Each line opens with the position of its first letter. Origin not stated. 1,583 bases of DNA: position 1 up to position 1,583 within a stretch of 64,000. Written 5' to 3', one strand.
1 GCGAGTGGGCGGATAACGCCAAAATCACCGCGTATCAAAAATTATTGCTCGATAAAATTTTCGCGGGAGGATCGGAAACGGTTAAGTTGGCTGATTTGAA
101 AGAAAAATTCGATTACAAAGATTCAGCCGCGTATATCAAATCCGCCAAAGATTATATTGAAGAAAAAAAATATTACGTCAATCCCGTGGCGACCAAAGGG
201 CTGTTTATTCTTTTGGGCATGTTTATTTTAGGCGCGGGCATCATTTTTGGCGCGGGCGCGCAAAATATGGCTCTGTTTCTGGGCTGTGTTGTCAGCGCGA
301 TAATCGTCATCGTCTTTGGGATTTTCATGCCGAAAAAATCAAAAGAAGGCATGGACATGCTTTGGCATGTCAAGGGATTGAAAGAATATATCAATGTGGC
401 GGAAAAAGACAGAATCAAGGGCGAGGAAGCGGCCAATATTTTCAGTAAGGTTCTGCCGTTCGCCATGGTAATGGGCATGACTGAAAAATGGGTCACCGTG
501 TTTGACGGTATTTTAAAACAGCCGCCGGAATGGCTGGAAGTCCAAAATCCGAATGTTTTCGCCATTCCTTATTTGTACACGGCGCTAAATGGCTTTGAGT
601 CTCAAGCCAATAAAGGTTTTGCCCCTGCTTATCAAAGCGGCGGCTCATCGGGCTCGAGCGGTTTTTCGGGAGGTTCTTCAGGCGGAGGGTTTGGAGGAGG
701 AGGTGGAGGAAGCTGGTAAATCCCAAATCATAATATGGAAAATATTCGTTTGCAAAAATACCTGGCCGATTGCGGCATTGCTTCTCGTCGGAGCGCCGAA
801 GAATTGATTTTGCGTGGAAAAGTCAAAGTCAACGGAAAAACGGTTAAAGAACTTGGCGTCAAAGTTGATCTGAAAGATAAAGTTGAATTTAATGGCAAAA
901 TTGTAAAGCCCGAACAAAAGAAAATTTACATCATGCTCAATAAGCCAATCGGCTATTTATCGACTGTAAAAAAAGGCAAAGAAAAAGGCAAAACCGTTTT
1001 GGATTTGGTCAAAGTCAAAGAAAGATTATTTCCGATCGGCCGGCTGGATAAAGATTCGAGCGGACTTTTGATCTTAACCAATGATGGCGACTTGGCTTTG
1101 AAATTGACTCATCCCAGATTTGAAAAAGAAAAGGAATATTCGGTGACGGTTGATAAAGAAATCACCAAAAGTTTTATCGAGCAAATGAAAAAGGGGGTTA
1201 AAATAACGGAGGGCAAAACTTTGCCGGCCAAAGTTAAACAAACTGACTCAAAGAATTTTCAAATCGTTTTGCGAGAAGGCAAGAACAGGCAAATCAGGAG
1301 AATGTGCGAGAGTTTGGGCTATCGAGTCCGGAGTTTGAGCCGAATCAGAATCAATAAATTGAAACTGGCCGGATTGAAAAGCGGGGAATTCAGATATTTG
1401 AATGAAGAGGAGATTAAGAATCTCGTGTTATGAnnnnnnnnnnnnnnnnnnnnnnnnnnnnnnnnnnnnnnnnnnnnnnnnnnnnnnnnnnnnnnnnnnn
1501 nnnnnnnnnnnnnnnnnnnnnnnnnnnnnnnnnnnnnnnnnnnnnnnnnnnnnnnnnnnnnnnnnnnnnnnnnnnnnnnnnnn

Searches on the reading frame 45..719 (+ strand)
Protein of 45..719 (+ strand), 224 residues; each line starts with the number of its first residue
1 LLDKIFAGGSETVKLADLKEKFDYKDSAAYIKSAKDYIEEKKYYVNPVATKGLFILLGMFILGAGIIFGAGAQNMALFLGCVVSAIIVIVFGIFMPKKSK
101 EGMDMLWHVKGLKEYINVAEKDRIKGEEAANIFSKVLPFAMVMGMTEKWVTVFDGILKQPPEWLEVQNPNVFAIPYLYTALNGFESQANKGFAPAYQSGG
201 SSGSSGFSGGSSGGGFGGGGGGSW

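Call 11: search_protein_families(library=pfam, proteins=[window:45-719:+], max_evalue=0.001)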
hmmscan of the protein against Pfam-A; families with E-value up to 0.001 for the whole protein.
window:45-719:+ (224 aa): 1 family
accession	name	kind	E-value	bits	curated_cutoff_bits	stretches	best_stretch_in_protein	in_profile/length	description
PF20990.2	DUF2207_C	-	4.6e-13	49.9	33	1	33-151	122-245/247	Predicted membrane protein (DUF2207) C-terminal domain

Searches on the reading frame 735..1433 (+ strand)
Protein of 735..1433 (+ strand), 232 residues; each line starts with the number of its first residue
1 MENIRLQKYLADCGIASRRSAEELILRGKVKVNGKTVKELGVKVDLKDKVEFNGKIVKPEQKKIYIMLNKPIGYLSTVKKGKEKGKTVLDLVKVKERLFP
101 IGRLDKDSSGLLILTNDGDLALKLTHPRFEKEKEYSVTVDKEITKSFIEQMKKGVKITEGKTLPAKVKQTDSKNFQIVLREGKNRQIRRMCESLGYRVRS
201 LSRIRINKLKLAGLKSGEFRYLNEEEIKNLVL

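Call 11: search_protein_families(library=pfam, proteins=[window:735-1433:+], max_evalue=0.001)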
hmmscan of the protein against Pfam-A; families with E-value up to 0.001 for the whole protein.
window:735-1433:+ (232 aa): 3 families
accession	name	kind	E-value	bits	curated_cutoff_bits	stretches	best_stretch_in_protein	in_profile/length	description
PF00849.27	PseudoU_synth_2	-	1e-22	81.5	26.8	1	65-193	2-152/152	RNA pseudouridylate synthase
PF01479.30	S4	-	4.2e-12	46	22.8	1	5-50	2-48/48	S4 domain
PF22421.1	SYY_C-terminal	-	9.7e-05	22.6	27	1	3-63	18-79/83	Tyrosine--tRNA ligase SYY-like C-terminal domain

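Call 42: find_encoding_contigs(protein=window:735-1433:+, flank=10000, max_places=2)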
Protein window:735-1433:+ (232 aa): 3 contigs read that carry it; 1 place shown.
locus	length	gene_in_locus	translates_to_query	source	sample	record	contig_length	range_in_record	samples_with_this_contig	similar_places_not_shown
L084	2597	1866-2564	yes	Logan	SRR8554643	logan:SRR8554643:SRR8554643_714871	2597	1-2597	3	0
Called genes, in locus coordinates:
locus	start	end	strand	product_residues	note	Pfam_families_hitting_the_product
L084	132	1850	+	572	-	PF09972:DUF2207, PF20990:DUF2207_C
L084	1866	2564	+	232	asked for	PF01479:S4, PF00849:PseudoU_synth_2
